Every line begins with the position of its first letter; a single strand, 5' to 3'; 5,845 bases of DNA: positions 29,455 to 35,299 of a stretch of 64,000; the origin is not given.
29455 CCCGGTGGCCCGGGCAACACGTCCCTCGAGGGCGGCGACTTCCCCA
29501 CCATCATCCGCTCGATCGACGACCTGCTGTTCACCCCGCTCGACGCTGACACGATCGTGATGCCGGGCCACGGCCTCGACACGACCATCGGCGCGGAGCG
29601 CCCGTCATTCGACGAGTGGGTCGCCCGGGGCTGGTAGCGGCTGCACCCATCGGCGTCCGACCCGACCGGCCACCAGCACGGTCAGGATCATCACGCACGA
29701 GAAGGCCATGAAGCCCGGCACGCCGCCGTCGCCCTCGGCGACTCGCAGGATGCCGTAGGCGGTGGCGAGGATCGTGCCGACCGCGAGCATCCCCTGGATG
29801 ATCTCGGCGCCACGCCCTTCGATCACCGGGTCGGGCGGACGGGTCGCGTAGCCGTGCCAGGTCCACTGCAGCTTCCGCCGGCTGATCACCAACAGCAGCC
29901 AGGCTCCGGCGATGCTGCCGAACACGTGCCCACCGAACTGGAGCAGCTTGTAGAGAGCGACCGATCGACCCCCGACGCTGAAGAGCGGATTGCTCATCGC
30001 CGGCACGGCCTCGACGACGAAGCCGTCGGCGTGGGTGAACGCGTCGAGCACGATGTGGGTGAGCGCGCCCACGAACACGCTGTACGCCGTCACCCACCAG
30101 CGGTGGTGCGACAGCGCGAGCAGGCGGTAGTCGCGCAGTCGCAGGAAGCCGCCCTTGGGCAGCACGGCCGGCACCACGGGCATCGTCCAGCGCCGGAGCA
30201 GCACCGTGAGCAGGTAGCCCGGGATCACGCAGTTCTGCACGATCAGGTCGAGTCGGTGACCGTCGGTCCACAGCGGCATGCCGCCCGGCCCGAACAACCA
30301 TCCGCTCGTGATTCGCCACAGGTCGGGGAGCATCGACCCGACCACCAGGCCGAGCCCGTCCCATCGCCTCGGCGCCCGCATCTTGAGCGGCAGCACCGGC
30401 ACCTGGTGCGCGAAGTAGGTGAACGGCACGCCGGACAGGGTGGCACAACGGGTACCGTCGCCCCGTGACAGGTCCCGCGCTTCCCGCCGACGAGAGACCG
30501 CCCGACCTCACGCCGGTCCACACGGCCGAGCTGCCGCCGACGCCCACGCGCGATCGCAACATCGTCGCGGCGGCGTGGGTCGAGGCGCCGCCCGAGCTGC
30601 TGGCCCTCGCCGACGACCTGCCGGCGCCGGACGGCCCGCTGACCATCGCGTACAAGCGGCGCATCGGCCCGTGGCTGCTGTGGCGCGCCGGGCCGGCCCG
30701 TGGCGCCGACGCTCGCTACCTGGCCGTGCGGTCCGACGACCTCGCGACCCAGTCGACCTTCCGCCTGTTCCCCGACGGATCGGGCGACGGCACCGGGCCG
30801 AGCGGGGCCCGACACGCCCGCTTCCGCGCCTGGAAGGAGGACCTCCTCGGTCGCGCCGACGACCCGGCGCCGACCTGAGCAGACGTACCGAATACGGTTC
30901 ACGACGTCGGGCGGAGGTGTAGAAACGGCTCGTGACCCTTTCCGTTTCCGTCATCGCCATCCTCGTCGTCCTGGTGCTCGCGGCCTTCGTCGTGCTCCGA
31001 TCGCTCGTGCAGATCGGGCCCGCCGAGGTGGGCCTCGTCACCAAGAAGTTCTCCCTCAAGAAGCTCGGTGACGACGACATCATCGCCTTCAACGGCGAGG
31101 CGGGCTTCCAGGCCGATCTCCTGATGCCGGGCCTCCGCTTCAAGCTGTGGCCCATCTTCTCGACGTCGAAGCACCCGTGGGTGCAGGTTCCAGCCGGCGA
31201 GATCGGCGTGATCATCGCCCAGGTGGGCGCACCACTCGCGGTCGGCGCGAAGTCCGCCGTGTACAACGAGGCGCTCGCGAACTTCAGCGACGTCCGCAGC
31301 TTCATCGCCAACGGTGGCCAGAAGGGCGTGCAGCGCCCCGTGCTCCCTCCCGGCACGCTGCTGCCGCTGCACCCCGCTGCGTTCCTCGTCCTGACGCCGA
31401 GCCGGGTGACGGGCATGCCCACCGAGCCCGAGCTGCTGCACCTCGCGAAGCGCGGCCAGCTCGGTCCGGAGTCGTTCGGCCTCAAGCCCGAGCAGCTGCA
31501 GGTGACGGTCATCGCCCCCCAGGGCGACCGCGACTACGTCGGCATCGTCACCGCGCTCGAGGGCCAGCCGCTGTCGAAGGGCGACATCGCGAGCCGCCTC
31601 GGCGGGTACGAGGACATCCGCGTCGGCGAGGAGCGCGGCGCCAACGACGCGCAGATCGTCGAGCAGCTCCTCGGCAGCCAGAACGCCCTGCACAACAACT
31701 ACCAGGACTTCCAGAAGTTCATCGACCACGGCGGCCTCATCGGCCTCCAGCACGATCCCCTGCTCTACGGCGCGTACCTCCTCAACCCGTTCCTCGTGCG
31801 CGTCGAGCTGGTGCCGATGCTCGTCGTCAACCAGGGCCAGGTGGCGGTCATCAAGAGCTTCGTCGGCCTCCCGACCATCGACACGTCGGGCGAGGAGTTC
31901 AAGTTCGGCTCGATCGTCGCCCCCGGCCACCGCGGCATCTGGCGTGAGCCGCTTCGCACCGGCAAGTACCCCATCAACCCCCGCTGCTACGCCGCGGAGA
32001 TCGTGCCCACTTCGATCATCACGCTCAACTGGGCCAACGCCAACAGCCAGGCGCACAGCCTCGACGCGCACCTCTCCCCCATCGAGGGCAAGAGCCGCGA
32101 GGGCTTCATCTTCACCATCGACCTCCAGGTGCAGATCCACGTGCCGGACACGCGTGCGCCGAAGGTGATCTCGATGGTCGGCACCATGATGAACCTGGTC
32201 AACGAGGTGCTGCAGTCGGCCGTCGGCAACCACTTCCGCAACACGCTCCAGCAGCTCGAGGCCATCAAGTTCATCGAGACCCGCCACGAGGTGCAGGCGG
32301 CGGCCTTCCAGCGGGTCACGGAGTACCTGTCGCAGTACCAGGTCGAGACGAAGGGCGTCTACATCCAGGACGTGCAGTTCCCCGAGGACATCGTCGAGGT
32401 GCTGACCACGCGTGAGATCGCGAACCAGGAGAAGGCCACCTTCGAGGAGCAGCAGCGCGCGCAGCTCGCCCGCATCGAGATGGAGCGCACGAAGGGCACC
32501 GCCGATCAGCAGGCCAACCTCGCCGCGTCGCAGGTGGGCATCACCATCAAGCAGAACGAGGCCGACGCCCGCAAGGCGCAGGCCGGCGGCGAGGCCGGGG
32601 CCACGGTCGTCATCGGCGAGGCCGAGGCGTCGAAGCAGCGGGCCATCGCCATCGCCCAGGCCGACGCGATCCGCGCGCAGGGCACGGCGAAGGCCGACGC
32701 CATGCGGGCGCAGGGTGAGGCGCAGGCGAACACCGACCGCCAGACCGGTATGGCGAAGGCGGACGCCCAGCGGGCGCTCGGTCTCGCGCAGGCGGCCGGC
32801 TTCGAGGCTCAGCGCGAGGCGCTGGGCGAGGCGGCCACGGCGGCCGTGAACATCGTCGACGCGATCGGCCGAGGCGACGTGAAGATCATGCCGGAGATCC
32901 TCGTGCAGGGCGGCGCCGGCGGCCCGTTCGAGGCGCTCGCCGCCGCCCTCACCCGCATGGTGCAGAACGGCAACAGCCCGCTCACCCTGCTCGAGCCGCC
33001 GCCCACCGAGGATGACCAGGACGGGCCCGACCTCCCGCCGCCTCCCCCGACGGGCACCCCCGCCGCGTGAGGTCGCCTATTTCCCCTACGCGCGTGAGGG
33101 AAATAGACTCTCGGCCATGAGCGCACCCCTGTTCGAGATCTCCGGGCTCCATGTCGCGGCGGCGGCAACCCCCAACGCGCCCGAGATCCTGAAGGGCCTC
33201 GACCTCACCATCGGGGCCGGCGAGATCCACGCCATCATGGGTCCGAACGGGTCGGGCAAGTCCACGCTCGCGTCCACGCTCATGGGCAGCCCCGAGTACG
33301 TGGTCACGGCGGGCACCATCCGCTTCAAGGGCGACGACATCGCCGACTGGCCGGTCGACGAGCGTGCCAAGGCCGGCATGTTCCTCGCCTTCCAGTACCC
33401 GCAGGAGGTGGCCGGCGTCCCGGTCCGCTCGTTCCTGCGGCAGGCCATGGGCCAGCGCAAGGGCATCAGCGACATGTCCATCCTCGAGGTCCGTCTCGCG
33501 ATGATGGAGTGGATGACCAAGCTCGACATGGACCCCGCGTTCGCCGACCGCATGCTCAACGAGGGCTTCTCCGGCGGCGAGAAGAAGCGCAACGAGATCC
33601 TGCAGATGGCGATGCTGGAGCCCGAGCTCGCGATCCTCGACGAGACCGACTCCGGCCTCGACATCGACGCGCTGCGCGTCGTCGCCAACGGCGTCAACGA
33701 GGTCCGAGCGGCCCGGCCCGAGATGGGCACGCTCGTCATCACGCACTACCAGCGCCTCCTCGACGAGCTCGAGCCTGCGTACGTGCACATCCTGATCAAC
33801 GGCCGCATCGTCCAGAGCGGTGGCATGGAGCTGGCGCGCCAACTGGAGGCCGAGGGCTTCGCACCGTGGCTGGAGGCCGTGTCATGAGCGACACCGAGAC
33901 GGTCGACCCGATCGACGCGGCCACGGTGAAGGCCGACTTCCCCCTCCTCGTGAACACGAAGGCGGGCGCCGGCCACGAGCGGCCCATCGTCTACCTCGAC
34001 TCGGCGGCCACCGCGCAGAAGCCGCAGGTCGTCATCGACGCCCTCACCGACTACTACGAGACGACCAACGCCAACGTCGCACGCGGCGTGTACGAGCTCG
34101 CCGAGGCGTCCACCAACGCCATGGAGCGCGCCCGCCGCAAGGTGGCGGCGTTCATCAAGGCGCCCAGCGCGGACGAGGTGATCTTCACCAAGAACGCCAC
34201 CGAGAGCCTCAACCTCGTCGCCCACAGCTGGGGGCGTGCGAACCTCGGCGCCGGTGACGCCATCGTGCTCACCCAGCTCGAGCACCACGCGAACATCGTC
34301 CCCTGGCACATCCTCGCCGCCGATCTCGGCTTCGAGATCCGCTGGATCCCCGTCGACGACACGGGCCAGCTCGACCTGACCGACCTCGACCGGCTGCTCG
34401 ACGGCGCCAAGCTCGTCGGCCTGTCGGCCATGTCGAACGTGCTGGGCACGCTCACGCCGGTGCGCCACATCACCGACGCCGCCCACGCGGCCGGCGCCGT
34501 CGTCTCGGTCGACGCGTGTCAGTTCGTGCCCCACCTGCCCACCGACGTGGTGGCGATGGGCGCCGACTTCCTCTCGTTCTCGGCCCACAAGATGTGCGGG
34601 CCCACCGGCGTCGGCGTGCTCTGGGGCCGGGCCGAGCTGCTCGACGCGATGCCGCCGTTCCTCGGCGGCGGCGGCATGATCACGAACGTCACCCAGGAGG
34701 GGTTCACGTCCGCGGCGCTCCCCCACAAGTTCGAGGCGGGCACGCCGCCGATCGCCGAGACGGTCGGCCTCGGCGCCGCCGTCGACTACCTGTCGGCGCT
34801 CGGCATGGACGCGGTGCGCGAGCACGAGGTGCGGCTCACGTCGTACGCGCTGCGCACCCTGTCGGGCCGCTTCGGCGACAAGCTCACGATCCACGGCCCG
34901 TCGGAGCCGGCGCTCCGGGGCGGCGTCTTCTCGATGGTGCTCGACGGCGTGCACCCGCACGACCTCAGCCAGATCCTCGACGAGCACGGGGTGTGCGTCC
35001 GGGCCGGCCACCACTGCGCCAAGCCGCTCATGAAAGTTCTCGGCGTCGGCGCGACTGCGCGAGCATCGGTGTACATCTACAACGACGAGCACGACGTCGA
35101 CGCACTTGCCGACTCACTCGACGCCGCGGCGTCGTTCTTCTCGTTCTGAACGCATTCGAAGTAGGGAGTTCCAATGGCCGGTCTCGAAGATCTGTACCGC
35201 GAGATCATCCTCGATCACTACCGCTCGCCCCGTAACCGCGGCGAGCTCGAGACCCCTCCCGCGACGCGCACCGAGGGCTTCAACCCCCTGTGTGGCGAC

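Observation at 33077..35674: Second, separate sufC-sufS-sufU cluster behind an AT-rich inverted repeat; two sufC paralogues and no sufT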

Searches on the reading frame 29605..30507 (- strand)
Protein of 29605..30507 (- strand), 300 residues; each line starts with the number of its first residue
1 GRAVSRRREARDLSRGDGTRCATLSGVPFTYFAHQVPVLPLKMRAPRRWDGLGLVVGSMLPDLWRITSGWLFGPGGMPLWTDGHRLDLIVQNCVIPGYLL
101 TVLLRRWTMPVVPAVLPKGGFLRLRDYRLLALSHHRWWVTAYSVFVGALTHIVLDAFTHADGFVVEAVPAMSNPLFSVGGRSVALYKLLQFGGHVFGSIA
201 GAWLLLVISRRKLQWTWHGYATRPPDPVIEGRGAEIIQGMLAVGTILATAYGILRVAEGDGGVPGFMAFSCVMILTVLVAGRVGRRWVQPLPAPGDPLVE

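Call 8: search_protein_families(library=pfam, proteins=[window:29605-30507:-])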
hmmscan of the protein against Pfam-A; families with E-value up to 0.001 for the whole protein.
window:29605-30507:- (300 aa): 2 families
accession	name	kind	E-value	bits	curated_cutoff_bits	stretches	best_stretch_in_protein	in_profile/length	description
PF13803.12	DUF4184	-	6.1e-28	98.6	25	1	28-218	2-175/229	Domain of unknown function (DUF4184)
PF00882.24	Zn_dep_PLPC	-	1.9e-07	31.6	26.8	1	27-173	1-98/167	Zinc dependent phospholipase C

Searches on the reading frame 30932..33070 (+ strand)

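Call 8: search_protein_families(library=pfam, proteins=[window:30932-33070:+])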
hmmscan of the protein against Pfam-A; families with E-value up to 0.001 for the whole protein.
window:30932-33070:+ (712 aa): 1 family
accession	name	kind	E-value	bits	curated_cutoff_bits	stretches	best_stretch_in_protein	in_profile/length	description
PF01145.31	Band_7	-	5.6e-20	72.5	23.6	1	298-512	2-171/176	SPFH domain / Band 7 family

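Call 77: search_protein_families(library=ncbifam, proteins=[window:30932-33070:+], max_evalue=0.00001)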
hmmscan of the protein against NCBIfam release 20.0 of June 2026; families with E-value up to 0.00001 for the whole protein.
window:30932-33070:+ (712 aa): 0 families

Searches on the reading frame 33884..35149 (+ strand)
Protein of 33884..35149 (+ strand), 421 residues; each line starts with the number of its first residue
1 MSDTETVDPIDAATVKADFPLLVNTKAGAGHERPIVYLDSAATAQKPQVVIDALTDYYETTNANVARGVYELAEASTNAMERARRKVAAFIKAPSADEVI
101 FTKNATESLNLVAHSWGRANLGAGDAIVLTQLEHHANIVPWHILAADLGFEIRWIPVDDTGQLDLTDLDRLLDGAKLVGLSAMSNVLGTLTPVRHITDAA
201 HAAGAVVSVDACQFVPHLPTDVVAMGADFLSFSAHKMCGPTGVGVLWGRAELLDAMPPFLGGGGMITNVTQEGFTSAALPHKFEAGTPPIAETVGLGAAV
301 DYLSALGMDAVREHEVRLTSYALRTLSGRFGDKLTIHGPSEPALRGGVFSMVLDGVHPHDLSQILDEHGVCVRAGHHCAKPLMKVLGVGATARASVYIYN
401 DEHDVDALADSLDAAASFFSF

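Call 8: search_protein_families(library=pfam, proteins=[window:33884-35149:+])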
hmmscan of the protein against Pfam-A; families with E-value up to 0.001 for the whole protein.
window:33884-35149:+ (421 aa): 1 family
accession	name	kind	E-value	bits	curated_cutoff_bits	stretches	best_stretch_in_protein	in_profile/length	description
PF00266.25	Aminotran_5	-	6.3e-138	460.2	21.5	1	36-408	1-371/371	Aminotransferase class-V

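Call 14: search_protein_families(library=ncbifam, proteins=[window:33884-35149:+])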
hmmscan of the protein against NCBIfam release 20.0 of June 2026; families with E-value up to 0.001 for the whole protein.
window:33884-35149:+ (421 aa): 28 families (the best 25 are shown)
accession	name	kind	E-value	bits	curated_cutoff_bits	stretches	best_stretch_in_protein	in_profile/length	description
TIGR01979.1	sufS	subfamily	8.9e-160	531.9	475.1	1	14-419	2-402/403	SufS family cysteine desulfurase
NF041166.1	f2_encap_cargo1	exception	6.7e-147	491.2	800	1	5-412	220-620/623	family 2A encapsulin nanocompartment cargo protein cysteine desulfurase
NF006791.0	PRK09295.1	equivalog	3e-124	415.2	661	1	14-413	7-399/406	cysteine desulfurase SufS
NF008126.0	PRK10874.1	equivalog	2.9e-111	372.4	607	1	11-417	5-397/401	cysteine desulfurase CsdA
TIGR03392.1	FeS_syn_CsdA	equivalog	4.6e-109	365.2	493.6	1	12-419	3-396/398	cysteine desulfurase CsdA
TIGR01976.1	am_tr_V_VC1184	hypoth_equivalog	4.2e-77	260.1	352.35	1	11-412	2-401/401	cysteine desulfurase-like protein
TIGR01977.1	am_tr_V_EF2568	hypoth_equivalog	3e-65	220.7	377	1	36-412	1-373/376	cysteine desulfurase family protein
NF040779.1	Sec_lyase_SclA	exception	2e-55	188.3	525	1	36-382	1-341/378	selenocysteine lyase SclA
TIGR03402.1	FeS_nifS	equivalog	2.9e-44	151.4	530.75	1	36-380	1-323/379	cysteine desulfurase NifS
TIGR03235.1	DNA_S_dndA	equivalog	2.3e-40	139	480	1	37-379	1-325/353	cysteine desulfurase DndA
TIGR04343.1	egtE_PLP_lyase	equivalog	3e-31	108.5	400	1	34-344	13-304/370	ergothioneine biosynthesis PLP-dependent enzyme EgtE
NF010611.0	PRK14012.1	equivalog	3.8e-31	108.4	548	1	36-276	7-243/406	IscS subfamily cysteine desulfurase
TIGR02006.1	IscS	equivalog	6e-29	101.3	643.2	1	36-265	5-233/402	IscS subfamily cysteine desulfurase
TIGR03403.1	nifS_epsilon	equivalog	8.3e-28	97.3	587.7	1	36-265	1-230/382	NifS family cysteine desulfurase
NF002806.0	PRK02948.1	subfamily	9.9e-24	84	304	1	36-247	2-211/381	IscS subfamily cysteine desulfurase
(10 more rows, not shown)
